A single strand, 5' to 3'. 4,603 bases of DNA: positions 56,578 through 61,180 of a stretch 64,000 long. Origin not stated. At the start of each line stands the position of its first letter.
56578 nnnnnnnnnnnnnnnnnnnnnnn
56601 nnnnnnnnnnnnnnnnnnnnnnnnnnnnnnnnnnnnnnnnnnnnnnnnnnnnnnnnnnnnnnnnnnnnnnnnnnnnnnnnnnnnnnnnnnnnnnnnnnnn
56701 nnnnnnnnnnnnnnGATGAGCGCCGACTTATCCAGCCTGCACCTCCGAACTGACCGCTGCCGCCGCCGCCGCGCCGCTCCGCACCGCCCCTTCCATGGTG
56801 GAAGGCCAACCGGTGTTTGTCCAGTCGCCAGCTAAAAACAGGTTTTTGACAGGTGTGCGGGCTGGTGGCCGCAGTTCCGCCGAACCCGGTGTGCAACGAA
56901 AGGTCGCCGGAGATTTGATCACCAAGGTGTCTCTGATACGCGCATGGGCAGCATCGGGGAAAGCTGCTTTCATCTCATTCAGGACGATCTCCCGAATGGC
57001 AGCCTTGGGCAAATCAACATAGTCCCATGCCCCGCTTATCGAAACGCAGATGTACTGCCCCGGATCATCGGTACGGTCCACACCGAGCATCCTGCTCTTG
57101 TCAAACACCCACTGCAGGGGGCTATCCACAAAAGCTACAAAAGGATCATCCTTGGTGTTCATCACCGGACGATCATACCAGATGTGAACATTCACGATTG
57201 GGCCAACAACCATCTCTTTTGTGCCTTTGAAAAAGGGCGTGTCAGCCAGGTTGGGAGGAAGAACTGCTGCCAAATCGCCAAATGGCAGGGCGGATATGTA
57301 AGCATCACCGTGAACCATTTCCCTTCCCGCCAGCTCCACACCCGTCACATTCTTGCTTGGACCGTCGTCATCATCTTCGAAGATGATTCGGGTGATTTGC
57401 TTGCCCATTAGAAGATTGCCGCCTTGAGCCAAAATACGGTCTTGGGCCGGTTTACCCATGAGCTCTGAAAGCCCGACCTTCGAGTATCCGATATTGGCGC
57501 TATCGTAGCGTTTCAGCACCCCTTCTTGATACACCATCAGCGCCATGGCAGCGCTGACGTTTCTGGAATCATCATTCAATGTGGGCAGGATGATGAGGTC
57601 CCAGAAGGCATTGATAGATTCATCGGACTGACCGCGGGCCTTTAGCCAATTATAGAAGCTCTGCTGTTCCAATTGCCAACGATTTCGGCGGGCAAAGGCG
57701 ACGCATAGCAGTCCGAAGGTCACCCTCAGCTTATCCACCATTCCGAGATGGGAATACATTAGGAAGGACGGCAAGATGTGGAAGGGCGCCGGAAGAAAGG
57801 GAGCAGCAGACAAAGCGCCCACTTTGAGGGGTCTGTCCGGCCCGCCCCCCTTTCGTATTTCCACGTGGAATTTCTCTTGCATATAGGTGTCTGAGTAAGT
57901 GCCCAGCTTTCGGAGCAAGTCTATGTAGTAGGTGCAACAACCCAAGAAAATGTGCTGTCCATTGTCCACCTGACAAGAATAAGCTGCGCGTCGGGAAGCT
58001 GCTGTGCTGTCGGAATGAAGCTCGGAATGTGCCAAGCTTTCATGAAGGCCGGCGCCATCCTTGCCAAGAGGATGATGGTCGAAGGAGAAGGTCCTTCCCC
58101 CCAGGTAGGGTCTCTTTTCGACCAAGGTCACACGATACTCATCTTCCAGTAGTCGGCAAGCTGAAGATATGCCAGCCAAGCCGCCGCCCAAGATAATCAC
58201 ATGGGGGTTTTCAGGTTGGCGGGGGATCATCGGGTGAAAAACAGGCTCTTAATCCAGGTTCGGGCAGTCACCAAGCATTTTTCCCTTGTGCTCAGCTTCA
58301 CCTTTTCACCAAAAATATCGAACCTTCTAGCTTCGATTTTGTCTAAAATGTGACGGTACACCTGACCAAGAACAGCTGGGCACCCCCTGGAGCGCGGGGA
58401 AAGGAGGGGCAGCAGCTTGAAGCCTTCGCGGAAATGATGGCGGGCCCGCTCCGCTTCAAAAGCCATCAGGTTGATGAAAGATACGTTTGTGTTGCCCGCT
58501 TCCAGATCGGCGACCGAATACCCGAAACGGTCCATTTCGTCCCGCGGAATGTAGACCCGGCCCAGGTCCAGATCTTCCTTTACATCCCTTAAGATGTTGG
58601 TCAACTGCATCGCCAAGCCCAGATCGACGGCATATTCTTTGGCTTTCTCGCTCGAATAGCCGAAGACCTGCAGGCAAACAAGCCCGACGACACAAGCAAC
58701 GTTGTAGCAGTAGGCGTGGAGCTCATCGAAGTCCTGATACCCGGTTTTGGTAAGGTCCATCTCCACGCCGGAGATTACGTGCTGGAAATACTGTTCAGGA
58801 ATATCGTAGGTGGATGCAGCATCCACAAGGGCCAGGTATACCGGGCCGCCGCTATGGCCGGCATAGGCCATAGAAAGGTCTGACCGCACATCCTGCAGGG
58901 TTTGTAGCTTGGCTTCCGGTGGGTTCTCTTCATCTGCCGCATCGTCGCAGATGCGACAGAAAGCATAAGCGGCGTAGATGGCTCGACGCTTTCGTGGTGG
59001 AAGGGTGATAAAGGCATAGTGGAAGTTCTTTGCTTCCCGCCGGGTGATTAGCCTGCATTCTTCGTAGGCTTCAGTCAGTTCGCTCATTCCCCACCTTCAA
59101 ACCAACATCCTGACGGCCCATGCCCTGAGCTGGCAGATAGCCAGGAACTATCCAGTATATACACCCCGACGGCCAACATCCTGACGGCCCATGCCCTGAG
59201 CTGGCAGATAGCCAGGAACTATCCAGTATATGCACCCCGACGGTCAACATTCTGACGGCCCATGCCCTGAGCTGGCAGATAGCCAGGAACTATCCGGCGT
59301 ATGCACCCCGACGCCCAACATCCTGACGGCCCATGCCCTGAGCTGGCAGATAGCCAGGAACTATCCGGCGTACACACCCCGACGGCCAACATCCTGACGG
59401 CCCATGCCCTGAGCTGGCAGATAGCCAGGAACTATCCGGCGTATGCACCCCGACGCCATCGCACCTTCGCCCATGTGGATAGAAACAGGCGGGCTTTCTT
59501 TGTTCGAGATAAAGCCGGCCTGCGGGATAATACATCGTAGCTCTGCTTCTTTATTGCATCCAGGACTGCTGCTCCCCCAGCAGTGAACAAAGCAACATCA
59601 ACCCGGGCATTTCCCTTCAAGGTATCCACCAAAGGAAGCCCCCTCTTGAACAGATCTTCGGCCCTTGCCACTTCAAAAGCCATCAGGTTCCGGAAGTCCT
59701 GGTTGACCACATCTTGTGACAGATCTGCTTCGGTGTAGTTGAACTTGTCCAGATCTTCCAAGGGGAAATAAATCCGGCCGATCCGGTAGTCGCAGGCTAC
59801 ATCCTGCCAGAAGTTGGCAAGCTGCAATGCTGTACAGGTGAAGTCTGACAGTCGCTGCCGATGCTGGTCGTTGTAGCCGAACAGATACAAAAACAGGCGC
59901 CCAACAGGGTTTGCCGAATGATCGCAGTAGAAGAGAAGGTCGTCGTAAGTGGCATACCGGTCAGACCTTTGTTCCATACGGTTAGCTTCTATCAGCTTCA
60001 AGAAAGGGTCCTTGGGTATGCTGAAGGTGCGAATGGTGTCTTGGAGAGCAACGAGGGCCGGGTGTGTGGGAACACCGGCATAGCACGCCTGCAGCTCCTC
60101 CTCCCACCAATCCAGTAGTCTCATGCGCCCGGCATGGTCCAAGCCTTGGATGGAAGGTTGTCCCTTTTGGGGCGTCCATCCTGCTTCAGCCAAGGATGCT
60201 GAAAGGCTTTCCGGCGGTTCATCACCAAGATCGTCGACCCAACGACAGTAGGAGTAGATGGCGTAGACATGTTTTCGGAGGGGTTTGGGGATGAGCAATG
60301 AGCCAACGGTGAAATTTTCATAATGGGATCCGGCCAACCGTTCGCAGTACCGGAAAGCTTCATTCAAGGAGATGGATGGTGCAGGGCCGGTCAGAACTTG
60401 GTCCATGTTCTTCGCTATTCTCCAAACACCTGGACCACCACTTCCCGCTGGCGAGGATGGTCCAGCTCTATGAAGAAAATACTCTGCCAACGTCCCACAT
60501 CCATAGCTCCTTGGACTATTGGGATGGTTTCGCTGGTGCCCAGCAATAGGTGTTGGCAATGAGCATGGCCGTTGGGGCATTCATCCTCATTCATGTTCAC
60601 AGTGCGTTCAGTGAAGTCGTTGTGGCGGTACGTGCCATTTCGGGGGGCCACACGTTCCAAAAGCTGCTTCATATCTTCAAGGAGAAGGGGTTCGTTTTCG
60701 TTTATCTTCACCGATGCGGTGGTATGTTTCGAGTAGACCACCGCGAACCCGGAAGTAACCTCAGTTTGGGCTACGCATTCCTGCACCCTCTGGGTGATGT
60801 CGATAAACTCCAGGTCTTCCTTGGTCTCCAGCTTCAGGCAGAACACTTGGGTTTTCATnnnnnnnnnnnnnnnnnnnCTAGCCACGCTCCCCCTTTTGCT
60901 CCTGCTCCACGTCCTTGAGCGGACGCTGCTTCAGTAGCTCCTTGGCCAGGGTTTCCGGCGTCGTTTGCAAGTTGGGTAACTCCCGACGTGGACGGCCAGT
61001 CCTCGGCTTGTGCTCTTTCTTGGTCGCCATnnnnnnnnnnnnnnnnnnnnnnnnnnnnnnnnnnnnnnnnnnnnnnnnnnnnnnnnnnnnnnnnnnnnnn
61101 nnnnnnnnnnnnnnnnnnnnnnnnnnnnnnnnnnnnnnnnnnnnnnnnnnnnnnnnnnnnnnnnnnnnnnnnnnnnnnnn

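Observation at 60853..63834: IS1595 carrying a translationally coupled transposase-methyltransferase-HNH nuclease operon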

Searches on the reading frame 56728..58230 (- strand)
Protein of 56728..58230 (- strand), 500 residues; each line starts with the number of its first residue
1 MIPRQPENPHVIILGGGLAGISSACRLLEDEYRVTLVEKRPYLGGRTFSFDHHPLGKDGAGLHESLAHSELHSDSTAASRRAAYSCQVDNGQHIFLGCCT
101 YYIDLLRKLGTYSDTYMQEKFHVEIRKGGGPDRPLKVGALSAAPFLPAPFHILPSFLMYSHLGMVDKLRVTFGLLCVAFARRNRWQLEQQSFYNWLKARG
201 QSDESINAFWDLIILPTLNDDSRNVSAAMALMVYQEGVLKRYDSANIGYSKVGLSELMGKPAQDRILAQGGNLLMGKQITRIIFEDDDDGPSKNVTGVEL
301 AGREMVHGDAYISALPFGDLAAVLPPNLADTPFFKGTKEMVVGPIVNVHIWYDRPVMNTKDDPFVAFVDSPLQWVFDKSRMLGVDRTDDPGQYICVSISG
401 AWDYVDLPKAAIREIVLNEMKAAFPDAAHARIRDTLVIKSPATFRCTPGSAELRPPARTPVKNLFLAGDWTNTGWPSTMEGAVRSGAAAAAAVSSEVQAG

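Call 39: find_related_loci(query=window:56728-58230:-, collection=genome_contigs, flank=3000)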
Query window:56728-58230:- (500 aa) in genome_contigs; peptide patterns used: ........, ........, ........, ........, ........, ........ (x = any residue, [..] = any of these).
38 stretches matched a pattern, but none encodes a relative of the query by tblastn (E <= 1e-3).

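Call 86: search_protein_families(library=pfam, proteins=[window:56728-58230:-], max_evalue=0.0001)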
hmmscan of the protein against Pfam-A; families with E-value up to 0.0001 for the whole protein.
window:56728-58230:- (500 aa): 6 families
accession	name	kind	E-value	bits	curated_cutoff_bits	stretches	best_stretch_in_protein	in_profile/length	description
PF01593.30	Amino_oxidase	-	3.3e-42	145.7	19.8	1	18-493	1-442/443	Flavin containing amine oxidoreductase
PF13450.12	NAD_binding_8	-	7.1e-10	39.5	21.9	1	13-62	1-44/68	NAD(P)-binding Rossmann-like domain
PF01266.30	DAO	-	2.4e-07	31.1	27.9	1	10-46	1-38/353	FAD dependent oxidoreductase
PF12831.13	FAD_oxidored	-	2.6e-06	27.4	27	1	11-46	2-37/416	FAD dependent oxidoreductase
PF07992.20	Pyr_redox_2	-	1.4e-05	25.1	26.1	0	10-46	2-33/291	Pyridine nucleotide-disulphide oxidoreductase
PF00890.30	FAD_binding_2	-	3.4e-05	23.7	20.4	1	10-48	1-39/414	FAD binding domain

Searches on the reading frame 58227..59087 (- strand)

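Call 86: search_protein_families(library=pfam, proteins=[window:58227-59087:-], max_evalue=0.0001)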
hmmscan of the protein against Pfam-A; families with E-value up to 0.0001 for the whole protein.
window:58227-59087:- (286 aa): 1 family
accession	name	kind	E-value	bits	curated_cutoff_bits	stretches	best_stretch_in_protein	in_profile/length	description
PF00494.24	SQS_PSY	-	1.1e-81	274.9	26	1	16-268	2-262/263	Squalene/phytoene synthase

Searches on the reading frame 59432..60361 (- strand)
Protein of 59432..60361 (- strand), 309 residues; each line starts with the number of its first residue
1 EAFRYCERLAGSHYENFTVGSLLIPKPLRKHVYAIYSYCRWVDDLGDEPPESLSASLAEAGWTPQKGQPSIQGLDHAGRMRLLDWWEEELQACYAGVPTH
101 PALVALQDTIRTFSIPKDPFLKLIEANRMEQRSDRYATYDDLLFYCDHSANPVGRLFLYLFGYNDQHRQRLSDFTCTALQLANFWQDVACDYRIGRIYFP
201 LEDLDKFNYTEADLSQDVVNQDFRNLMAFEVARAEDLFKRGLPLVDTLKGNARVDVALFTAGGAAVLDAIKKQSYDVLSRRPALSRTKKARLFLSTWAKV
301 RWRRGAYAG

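Call 86: search_protein_families(library=pfam, proteins=[window:59432-60361:-], max_evalue=0.0001)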
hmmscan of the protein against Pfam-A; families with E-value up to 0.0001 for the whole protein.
window:59432-60361:- (309 aa): 1 family
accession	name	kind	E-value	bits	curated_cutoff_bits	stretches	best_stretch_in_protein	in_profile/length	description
PF00494.24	SQS_PSY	-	4.1e-68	230.4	26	1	13-287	4-262/263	Squalene/phytoene synthase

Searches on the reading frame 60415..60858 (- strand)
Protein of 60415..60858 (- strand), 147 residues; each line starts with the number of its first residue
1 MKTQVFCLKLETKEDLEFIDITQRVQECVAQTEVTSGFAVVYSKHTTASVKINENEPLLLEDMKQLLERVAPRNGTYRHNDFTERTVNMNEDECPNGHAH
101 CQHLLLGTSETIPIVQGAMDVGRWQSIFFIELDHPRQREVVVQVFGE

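Call 3: search_protein_families(library=pfam, proteins=[window:60415-60858:-], max_evalue=0.1)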
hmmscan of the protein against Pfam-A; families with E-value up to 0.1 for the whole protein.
window:60415-60858:- (147 aa): 1 family
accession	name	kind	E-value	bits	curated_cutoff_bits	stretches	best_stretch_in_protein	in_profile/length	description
PF01894.22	UPF0047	-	3.9e-38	130.6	27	1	20-144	1-117/117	Uncharacterised protein family UPF0047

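Call 34: find_encoding_contigs(protein=window:60415-60858:-, flank=4000, max_places=6)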
Protein window:60415-60858:- (147 aa): no gene with exactly this product is on record in the collection.

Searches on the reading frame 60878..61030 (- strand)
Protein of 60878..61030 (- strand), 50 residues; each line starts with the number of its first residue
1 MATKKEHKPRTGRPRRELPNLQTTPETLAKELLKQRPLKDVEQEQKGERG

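Call 3: search_protein_families(library=pfam, proteins=[window:60878-61030:-], max_evalue=0.1)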
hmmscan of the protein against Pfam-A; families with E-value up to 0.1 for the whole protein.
window:60878-61030:- (50 aa): 0 families

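Call 6: search_protein_families(library=ncbifam, proteins=[window:60878-61030:-], max_evalue=1)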
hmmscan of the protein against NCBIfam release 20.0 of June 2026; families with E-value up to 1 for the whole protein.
window:60878-61030:- (50 aa): 0 families

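Call 7: search_protein_families(library=padloc, proteins=[window:60878-61030:-], max_evalue=1)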
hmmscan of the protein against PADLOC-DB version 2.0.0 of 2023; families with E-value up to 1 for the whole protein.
window:60878-61030:- (50 aa): 0 families

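Call 72: find_homologous_proteins(query=window:60881-61030:-, max_evalue=0.01)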
Query seq(50 aa) (50 aa): 8 proteins with E <= 0.01 among 8 candidates.
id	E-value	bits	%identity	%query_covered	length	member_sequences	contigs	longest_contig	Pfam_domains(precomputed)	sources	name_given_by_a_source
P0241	5.2e-18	81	91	94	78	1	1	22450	-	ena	-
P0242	7.9e-17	77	82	100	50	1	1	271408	-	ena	-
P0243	3.0e-16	75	83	96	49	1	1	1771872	-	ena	-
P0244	1.6e-15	73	83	94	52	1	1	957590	-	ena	-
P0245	1.9e-13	67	78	98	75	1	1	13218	-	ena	-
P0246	3.7e-13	66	84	86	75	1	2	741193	-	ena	-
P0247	2.0e-12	63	85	82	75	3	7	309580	-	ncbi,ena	-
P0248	3.6e-10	56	86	72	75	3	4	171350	-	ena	-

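Call 73: find_encoding_contigs(protein=P0244, flank=5000, max_places=3)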
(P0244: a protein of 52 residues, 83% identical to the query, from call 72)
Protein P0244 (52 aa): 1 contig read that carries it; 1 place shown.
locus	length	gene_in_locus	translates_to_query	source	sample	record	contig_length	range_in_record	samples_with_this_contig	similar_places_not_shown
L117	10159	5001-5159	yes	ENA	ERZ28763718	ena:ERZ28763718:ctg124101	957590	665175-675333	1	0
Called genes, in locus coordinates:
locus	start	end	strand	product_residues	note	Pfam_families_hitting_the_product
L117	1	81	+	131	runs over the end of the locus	-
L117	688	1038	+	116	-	-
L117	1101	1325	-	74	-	-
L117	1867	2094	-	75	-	-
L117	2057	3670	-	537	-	PF01555:N6_N4_Mtase, PF22722:NA-iREase1 (weak)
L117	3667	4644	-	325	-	PF12760:Zn_ribbon_IS1595 (weak), PF12762:DDE_Tnp_IS1595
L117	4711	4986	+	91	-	-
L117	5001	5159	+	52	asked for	-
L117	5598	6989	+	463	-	PF05598:DUF772, PF01609:DDE_Tnp_1, PF13751:DDE_Tnp_1_6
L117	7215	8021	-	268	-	-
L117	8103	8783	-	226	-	-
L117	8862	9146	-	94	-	-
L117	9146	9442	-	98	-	-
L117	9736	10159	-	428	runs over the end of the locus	PF05977:MFS_3, PF07690:MFS_1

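Call 74: find_encoding_contigs(protein=P0246, flank=5000, max_places=3)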
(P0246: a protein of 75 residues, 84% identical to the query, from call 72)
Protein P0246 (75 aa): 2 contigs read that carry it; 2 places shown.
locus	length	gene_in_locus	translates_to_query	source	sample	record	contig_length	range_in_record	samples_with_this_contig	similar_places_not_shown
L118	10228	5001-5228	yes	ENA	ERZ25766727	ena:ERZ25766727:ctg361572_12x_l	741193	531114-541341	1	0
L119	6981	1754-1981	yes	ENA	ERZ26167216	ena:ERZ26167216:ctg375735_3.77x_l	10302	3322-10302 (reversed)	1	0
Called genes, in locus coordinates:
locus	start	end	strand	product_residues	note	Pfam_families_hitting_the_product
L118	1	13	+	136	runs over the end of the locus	PF01242:PTPS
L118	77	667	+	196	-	PF06508:QueC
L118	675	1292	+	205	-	PF01227:GTP_cyclohydroI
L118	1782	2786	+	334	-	PF07690:MFS_1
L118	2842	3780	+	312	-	PF12760:Zn_ribbon_IS1595, PF12762:DDE_Tnp_IS1595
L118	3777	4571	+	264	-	PF00145:DNA_methylase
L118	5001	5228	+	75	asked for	-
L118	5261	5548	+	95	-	-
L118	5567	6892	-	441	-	PF00188:CAP (weak)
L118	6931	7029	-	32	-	-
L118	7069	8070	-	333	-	-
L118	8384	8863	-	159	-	-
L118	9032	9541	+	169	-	-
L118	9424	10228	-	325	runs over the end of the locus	PF05991:NYN_YacP, PF13673:Acetyltransf_10 (weak), PF00583:Acetyltransf_1, PF08445:FR47 (weak), PF13508:Acetyltransf_7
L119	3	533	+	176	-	?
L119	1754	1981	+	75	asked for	-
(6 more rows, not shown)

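Call 75: find_encoding_contigs(protein=P0248, flank=5000, max_places=4)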
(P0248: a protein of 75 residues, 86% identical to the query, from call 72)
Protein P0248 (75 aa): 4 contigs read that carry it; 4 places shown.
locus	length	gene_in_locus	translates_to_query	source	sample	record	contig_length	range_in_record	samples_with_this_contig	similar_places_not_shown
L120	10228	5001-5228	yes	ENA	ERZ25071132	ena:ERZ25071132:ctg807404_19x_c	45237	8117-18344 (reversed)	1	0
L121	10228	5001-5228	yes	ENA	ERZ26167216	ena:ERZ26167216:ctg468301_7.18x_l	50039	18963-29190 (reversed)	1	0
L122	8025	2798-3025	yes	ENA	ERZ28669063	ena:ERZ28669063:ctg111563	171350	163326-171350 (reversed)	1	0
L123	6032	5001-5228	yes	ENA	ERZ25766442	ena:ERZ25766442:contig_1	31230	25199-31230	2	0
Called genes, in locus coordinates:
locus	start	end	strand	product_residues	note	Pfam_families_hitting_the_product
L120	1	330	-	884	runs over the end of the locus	PF12965:DUF3854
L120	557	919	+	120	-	-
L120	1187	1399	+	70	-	-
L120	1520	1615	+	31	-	-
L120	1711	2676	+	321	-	-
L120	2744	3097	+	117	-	PF12762:DDE_Tnp_IS1595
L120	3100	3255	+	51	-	-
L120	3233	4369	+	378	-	PF06114:Peptidase_M78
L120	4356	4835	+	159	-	PF14367:DUF4411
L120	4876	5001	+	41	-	-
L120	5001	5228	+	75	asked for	-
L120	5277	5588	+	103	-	-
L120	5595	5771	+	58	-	PF12773:DZR (weak), PF13240:Zn_Ribbon_1 (weak)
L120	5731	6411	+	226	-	PF01609:DDE_Tnp_1, PF13701:DDE_Tnp_1_4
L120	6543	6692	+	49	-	-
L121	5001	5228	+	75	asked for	-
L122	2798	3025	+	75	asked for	-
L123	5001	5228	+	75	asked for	-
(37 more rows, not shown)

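Call 87: search_protein_representatives(alignment_id=A4)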
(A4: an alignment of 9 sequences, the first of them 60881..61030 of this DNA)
Query: 9 sequences, 75 profile positions. Proteins with E-value up to 0.001 (for the whole library): 6; up to 1e-10: 4; up to 1e-30: 1. The best 6 are listed.
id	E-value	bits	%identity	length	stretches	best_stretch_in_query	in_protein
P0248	1.6e-37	143.5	-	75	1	1-75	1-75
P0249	1.4e-16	76.5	-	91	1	36-75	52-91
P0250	4.0e-14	68.6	-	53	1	30-75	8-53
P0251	4.5e-11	58.8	-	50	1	28-71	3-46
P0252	1.2e-07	47.8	-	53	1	1-33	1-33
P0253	6.5e-05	39.0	-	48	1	28-75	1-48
